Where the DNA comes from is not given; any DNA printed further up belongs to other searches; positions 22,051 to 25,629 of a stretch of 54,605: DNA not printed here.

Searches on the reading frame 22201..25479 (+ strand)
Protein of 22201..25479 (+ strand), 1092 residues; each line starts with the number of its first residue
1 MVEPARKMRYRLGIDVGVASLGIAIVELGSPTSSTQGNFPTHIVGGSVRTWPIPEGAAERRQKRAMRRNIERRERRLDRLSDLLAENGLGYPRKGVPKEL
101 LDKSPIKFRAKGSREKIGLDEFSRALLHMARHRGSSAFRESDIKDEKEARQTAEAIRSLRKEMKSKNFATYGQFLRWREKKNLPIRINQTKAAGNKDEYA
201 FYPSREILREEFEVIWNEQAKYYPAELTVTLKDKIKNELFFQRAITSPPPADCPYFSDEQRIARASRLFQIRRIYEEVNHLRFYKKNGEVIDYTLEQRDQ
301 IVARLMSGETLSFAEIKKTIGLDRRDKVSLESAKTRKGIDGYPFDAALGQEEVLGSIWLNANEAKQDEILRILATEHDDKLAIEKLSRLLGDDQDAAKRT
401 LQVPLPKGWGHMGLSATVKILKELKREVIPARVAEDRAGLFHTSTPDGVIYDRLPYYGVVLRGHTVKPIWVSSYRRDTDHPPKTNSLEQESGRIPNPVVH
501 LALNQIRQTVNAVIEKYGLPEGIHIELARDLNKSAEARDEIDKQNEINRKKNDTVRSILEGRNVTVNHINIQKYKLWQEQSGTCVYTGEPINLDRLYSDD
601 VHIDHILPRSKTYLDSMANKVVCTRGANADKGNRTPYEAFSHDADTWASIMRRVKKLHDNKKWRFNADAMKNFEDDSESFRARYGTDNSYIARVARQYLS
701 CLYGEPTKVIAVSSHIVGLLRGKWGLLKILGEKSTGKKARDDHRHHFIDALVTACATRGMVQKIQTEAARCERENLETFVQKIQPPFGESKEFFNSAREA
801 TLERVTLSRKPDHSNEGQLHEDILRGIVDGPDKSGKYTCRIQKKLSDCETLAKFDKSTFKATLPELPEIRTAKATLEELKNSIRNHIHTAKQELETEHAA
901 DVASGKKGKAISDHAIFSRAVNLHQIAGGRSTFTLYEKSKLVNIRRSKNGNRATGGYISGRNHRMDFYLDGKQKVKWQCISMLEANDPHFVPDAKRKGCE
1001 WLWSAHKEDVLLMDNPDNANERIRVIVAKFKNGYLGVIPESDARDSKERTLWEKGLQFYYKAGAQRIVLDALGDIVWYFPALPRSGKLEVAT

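Call 13: search_protein_families(library=ncbifam, proteins=[window:22201-25479:+])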
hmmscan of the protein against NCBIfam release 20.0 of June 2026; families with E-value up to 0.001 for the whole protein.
window:22201-25479:+ (1092 aa): 3 families
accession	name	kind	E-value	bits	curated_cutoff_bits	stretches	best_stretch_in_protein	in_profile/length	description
TIGR01865.2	cas_Csn1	equivalog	1.1e-158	530.5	100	1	10-1000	1-967/1070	type II CRISPR RNA-guided endonuclease Cas9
NF049971.1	CRISPR_Cas9d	exception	1.4e-43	149.7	375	1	492-812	459-764/986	type II CRISPR RNA-guided endonuclease Cas9d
NF040563.1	guided_IscB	equivalog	0.00022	20.5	175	0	580-666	191-270/314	RNA-guided endonuclease IscB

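Call 14: search_protein_families(library=pfam, proteins=[window:22201-25479:+])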
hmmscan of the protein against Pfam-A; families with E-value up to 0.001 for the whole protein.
window:22201-25479:+ (1092 aa): 3 families
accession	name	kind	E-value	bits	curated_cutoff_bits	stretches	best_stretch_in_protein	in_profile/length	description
PF13395.12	HNH_4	-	2.1e-19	69.7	22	1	584-637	1-54/54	HNH endonuclease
PF18541.7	RuvC_III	-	1.9e-14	54.5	26.2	1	677-775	3-126/179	RuvC endonuclease subdomain 3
PF18470.6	Cas9_a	-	3.7e-06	27.2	26.9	1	253-408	10-179/221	Cas9 alpha-helical lobe domain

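Call 15: find_homologous_proteins(query=window:22201-25479:+, max_evalue=1e-50)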
Query window:22201-25479:+ (1092 aa): 56 proteins with E <= 1e-50 among 8000 candidates.
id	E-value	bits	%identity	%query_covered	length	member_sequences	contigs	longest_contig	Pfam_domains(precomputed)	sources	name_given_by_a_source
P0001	0.0e+0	2501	100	100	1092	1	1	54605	PF13395.13,PF18470.7,PF18541.8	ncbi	-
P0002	0.0e+0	1842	73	100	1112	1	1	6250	PF13395.13,PF18541.8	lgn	-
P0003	0.0e+0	1665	68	99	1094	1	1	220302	PF13395.13,PF18541.8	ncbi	-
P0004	0.0e+0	1629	67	99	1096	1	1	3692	PF13395.13,PF18541.8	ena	-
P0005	0.0e+0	1629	66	99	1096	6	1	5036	PF13395.13,PF18541.8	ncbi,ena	-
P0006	0.0e+0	1623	67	100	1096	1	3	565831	PF13395.13,PF18470.7,PF18541.8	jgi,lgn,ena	-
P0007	0.0e+0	1603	66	99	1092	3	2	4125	PF13395.13,PF18541.8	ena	-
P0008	0.0e+0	1586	65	99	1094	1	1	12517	PF13395.13,PF18541.8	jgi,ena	-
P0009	0.0e+0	1584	65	99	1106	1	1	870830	PF13395.13,PF18541.8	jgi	jgi:CRISPR-associated endonuclease Csn1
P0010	0.0e+0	1578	64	99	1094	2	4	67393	PF13395.13,PF18541.8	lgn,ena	-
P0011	0.0e+0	1555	63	99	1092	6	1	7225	PF13395.13,PF18470.7,PF18541.8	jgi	jgi:CRISPR-associated endonuclease Csn1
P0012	0.0e+0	1553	63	99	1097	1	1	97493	PF13395.13,PF18470.7,PF18541.8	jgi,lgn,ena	-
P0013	0.0e+0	1536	62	99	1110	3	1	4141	PF13395.13,PF18541.8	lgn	-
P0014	0.0e+0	1515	62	99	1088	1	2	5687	PF13395.13,PF18541.8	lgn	-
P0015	0.0e+0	1512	62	99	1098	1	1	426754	PF13395.13,PF18541.8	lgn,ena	-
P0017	0.0e+0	1495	63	99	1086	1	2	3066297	PF13395.13,PF18470.7,PF18541.8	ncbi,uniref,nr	ncbi:type II CRISPR RNA-guided endonuclease Cas9 [Varunaivibrio sulfuroxidans]|uniref:CRISPR-associa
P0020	0.0e+0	1455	61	99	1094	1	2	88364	PF13395.13,PF18470.7,PF18541.8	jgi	jgi:CRISPR-associated endonuclease Csn1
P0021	0.0e+0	1440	60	99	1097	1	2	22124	PF13395.13,PF18541.8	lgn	-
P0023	0.0e+0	1390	58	98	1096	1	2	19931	PF13395.13,PF18470.7,PF18541.8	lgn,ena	-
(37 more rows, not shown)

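Call 17: find_related_loci(query=A1, collection=genome_contigs, flank=6000)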
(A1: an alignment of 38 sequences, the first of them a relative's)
Query A1 (1092 aa) in genome_contigs; peptide patterns used: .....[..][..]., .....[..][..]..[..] (x = any residue, [..] = any of these).
320 stretches matched a pattern; 156 encode a relative of the query (tblastn E <= 1e-3); the best 80 are kept; 80 distinct loci.
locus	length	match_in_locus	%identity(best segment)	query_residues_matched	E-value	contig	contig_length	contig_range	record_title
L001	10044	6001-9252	66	6-1089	0e+0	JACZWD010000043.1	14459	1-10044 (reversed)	MAG: Proteobacteria bacterium isolate B1T1B11 B1T1B11_NODE647, whole genome shotgun sequence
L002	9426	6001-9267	59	10-1086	0e+0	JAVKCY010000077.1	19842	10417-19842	MAG: Parvibaculum sp. isolate F3-SA18-18 k141_33012, whole genome shotgun sequence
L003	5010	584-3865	52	5-1082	0e+0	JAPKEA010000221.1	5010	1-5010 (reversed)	MAG: Planktomarina sp. isolate ANT-104 NODE_4672_length_5010_cov_4.932593, whole genome shotgun sequence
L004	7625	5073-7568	48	8-854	0e+0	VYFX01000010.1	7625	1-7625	MAG: Rhodobacteraceae bacterium isolate SB0678_bin_1 NODE_2911_length_7625_cov_23.375958, whole genome shotgun sequence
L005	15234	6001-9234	39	10-1077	0e+0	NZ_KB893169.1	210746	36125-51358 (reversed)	Kiloniella laminariae DSM 19542 B152DRAFT_scaffold_7.8, whole genome shotgun sequence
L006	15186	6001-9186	46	8-1082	0e+0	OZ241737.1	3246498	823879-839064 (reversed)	MAG: Paracoccaceae bacterium isolate 3a46951a-f5b3-4b3b-a1ef-edcb7c64fda5 genome assembly, chromosome: 1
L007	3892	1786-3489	62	1-1087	1e-134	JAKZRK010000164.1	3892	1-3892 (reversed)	MAG: Alphaproteobacteria bacterium isolate Langseth_MAG_00005 Langseth_MAG_00005_000000000164, whole genome shotgun sequ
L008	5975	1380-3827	34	7-835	5e-122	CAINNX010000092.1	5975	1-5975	MAG: uncultured Rhizobiales bacterium isolate Umea2_bin-2525 genome assembly, contig: bin-2525:092/186, whole genome sho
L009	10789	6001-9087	31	7-1062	7e-124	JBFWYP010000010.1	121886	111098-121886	MAG: Thermoanaerobaculia bacterium isolate CA_2019_TPBS_167 NODE_1354_length_121886_cov_6.493072_TPBS, whole genome shot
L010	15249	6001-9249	31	8-1023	2e-116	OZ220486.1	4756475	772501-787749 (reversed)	MAG: Paracoccaceae bacterium isolate 33ed5a6f-aecc-422c-bc57-cca9576b36f1 genome assembly, chromosome: 1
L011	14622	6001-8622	33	8-855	3e-116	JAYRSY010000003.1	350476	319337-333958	MAG: Lysobacteraceae bacterium isolate NJ_NJASGE1bin.25 NODE_30_length_350476_cov_13.584180, whole genome shotgun sequen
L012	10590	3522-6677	30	7-1075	8e-116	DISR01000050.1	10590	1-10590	MAG TPA_asm: Thiobacillus sp. UBA6205 UBA6205_contig_11133, whole genome shotgun sequence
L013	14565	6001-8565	33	7-835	5e-116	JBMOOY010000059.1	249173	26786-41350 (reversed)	MAG: Pseudomonadota bacterium isolate Betzabe_MAG114 MAG114_59, whole genome shotgun sequence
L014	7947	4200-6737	33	7-835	2e-115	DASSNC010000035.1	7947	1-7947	MAG TPA_asm: Rhodanobacteraceae bacterium isolate SMAG_U1215 k141_1533778, whole genome shotgun sequence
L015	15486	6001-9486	29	7-1082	9e-115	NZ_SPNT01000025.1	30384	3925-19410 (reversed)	Nitratireductor sp. XY-223 NODE_25_length_30384_cov_56.612662, whole genome shotgun sequence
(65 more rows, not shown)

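Call 18: find_related_loci(query=A1, collection=metagenome_contigs, flank=6000)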
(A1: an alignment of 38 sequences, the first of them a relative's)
Query A1 (1092 aa) in metagenome_contigs; peptide patterns used: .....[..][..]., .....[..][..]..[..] (x = any residue, [..] = any of these).
301 stretches matched a pattern; 145 encode a relative of the query (tblastn E <= 1e-3); the best 80 are kept; 79 distinct loci.
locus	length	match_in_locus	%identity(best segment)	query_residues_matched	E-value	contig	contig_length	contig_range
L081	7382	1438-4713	68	6-1091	0e+0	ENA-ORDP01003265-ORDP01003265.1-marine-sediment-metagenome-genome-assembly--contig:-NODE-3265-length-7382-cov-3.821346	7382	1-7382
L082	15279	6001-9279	67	2-1089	0e+0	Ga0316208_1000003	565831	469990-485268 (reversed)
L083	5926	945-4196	65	6-1087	0e+0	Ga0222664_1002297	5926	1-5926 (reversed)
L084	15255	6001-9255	62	7-1087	0e+0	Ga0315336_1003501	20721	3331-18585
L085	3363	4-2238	64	341-1084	0e+0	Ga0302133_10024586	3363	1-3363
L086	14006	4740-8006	62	7-1087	0e+0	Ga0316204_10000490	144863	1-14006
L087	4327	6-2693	52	198-1082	0e+0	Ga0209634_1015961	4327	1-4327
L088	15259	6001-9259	56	8-1085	0e+0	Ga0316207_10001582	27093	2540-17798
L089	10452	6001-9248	64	8-1088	0e+0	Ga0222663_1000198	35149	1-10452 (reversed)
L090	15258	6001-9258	63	8-1088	0e+0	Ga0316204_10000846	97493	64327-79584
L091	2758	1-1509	64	586-1087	0e+0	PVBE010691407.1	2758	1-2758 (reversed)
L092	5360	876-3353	34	7-835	1e-126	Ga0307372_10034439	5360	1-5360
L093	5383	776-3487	32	7-886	1e-123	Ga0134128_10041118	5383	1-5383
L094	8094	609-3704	30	7-1062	2e-121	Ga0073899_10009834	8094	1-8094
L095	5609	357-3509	30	7-1075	2e-119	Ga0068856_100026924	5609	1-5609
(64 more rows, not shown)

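Call 23: list_cluster_members(proteins=[P0001, P0003, P0017])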
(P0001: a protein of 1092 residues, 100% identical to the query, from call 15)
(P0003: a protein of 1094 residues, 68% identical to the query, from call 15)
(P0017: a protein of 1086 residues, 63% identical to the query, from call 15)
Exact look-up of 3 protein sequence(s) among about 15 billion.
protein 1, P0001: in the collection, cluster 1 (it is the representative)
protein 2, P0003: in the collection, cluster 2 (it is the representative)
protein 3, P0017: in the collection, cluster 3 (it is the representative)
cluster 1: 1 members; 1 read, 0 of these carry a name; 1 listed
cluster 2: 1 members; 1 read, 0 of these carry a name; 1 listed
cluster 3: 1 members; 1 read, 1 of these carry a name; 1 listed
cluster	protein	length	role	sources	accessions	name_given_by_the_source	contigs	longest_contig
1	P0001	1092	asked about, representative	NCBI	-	-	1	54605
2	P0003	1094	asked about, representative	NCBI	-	-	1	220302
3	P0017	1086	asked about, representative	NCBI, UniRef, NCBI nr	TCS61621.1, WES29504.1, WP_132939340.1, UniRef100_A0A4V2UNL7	type II CRISPR RNA-guided endonuclease Cas9 [Varunaivibrio sulfuroxidans] | CRISPR-associated endonuclease Cas9 n=1 Tax=Varunaivibrio sulfuroxidans TaxID=1773489 ...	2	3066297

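Call 24: find_encoding_contigs(protein=P0017, flank=6000, max_places=2)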
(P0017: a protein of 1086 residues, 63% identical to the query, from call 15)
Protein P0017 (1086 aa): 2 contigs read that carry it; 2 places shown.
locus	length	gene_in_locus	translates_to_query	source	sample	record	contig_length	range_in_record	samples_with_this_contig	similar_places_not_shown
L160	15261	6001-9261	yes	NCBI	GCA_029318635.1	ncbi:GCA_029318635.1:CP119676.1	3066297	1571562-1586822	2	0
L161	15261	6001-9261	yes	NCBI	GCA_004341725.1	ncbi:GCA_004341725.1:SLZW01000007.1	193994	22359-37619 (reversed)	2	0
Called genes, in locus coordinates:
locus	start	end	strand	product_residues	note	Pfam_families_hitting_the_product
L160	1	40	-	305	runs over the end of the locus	PF01343:Peptidase_S49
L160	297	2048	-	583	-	PF00575:S1 (weak), PF21710:Spt6_S1 (faint), PF00575:S1, PF23459:S1_RRP5 (weak), PF00575:S1, PF23459:S1_RRP5 (weak), PF00575:S1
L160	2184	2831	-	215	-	PF02224:Cytidylate_kin, PF13189:Cytidylate_kin2 (faint)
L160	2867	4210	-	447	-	PF00275:EPSP_synthase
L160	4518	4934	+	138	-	PF09538:FYDLN_acid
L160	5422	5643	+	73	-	PF01527:HTH_Tnp_1 (weak)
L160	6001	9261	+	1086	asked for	PF18470:Cas9_a (faint), PF13395:HNH_4, PF18541:RuvC_III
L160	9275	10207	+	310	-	PF01867:Cas_Cas1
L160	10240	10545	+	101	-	PF09827:CRISPR_Cas2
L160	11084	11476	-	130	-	-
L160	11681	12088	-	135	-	PF04241:DUF423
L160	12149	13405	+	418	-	PF00990:GGDEF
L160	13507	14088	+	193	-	PF06041:DUF924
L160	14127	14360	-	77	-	PF06676:DUF1178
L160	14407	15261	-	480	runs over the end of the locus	PF14691:Fer4_20, PF07992:Pyr_redox_2 (weak), PF00890:FAD_binding_2 (weak), PF01266:DAO, PF07992:Pyr_redox_2, PF12831:FAD_oxidored, PF13450:NAD_binding_8, PF01593:Amino_oxidase, +4 more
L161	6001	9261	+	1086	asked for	PF18470:Cas9_a (faint), PF13395:HNH_4, PF18541:RuvC_III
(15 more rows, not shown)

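Call 25: find_encoding_contigs(protein=P0003, flank=6000, max_places=2)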
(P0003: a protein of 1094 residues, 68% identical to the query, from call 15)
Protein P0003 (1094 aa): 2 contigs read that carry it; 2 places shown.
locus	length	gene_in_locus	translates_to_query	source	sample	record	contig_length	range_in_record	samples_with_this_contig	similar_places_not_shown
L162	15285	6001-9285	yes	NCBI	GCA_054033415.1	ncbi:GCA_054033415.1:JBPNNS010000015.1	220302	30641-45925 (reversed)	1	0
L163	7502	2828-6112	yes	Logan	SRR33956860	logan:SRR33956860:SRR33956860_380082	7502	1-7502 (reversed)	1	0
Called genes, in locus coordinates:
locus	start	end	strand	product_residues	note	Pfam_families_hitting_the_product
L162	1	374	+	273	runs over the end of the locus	PF01503:PRA-PH (faint), PF03819:MazG, PF12643:MazG-like (faint), PF03819:MazG (weak)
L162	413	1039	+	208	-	-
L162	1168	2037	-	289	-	PF03446:NAD_binding_2, PF03807:F420_oxidored, PF14833:NAD_binding_11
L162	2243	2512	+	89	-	-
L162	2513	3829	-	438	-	PF13167:GTP-bdg_N, PF16360:GTP-bdg_M, PF01926:MMR_HSR1, PF02421:FeoB_N (faint), PF19275:HflX_C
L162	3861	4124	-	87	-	PF21979:Hfq_1 (weak), PF17209:Hfq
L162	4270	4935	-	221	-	PF00702:Hydrolase, PF12710:HAD, PF13419:HAD_2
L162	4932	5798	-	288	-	PF01063:Aminotran_4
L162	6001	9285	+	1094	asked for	PF13395:HNH_4, PF18541:RuvC_III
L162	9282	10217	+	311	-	PF01867:Cas_Cas1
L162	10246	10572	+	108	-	PF09827:CRISPR_Cas2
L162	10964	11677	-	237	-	-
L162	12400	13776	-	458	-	PF00070:Pyr_redox (faint), PF01210:NAD_Gly3P_dh_N (faint), PF01266:DAO (faint), PF02254:TrkA_N, PF02558:ApbA (faint), PF02080:TrkA_C, PF02254:TrkA_N, PF02080:TrkA_C, +4 more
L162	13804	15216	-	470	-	PF00072:Response_reg, PF00158:Sigma54_activat, PF14532:Sigma54_activ_2, PF25601:AAA_lid_14, PF02954:HTH_8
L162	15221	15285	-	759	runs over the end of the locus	PF19312:NtrY_N, PF00672:HAMP, PF00989:PAS, PF00512:HisKA, PF02518:HATPase_c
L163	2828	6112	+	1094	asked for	PF13395:HNH_4, PF18541:RuvC_III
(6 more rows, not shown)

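Call 26: find_encoding_contigs(protein=P0002, flank=6000, max_places=2)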
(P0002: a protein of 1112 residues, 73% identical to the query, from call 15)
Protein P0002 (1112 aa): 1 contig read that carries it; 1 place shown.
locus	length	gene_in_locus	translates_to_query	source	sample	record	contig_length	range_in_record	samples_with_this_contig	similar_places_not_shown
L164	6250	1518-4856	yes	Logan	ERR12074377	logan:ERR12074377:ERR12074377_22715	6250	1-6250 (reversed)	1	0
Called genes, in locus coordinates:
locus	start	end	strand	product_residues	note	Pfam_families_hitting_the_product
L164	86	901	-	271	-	PF00106:adh_short, PF08659:KR, PF13561:adh_short_C2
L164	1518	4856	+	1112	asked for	PF13395:HNH_4, PF18541:RuvC_III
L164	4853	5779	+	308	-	PF01867:Cas_Cas1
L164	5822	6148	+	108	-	PF09827:CRISPR_Cas2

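Call 27: find_encoding_contigs(protein=P0009, flank=6000, max_places=1)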
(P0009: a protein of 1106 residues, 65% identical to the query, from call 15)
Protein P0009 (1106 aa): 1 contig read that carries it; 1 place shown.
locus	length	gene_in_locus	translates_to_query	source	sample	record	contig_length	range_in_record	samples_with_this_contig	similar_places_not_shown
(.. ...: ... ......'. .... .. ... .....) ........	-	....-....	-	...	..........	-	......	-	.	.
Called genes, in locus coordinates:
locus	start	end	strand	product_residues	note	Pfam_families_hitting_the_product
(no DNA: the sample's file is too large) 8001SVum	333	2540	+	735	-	PF00989:PAS (faint), PF13426:PAS_9 (faint), PF08447:PAS_3, PF08448:PAS_4, PF00512:HisKA, PF02518:HATPase_c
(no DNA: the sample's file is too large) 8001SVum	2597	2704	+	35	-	-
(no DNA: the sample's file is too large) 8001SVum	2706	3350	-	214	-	PF02798:GST_N, PF13417:GST_N_3, PF13409:GST_N_2, PF13410:GST_C_2 (weak)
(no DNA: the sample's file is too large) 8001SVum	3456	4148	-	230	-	-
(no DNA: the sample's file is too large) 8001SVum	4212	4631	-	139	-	PF14534:DUF4440, PF12680:SnoaL_2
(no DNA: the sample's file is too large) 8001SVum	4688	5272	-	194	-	PF00440:TetR_N, PF16925:TetR_C_13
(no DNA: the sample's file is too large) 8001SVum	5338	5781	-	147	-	PF04075:F420H2_quin_red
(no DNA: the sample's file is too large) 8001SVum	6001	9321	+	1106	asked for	PF13395:HNH_4, PF18541:RuvC_III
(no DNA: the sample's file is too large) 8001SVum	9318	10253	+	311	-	PF01867:Cas_Cas1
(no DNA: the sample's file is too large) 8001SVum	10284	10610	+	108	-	PF09827:CRISPR_Cas2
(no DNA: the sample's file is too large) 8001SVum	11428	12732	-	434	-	PF00890:FAD_binding_2 (faint), PF01134:GIDA (faint), PF01266:DAO, PF12831:FAD_oxidored (faint)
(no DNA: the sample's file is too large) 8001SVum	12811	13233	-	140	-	PF00334:NDK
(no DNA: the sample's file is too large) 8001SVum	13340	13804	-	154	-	PF04364:DNA_pol3_chi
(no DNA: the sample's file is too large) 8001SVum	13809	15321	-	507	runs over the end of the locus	PF02789:Peptidase_M17_N, PF00883:Peptidase_M17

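Call 28: find_encoding_contigs(protein=P0010, flank=6000, max_places=1)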
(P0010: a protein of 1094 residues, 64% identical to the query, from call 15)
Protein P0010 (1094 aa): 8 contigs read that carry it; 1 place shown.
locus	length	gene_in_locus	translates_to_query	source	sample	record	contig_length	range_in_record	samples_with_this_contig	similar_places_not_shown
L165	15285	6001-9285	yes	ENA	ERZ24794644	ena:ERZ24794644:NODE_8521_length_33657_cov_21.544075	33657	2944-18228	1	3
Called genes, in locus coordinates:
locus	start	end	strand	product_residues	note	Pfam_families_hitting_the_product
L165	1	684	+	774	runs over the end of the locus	PF01315:Ald_Xan_dh_C, PF02738:MoCoBD_1, PF20256:MoCoBD_2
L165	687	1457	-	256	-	PF01925:TauE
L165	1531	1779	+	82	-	-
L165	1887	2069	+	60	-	-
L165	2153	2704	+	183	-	PF02627:CMD (weak)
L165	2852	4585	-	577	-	PF00239:Resolvase, PF07508:Recombinase, PF13408:Zn_ribbon_recom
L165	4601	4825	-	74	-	-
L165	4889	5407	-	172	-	-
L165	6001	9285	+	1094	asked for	PF13395:HNH_4, PF18541:RuvC_III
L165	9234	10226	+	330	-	PF01867:Cas_Cas1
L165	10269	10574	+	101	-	PF09827:CRISPR_Cas2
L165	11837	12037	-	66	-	-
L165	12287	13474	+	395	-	PF17396:DUF1611_N, PF07755:DUF1611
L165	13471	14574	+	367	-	PF01168:Ala_racemase_N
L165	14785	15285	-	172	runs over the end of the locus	-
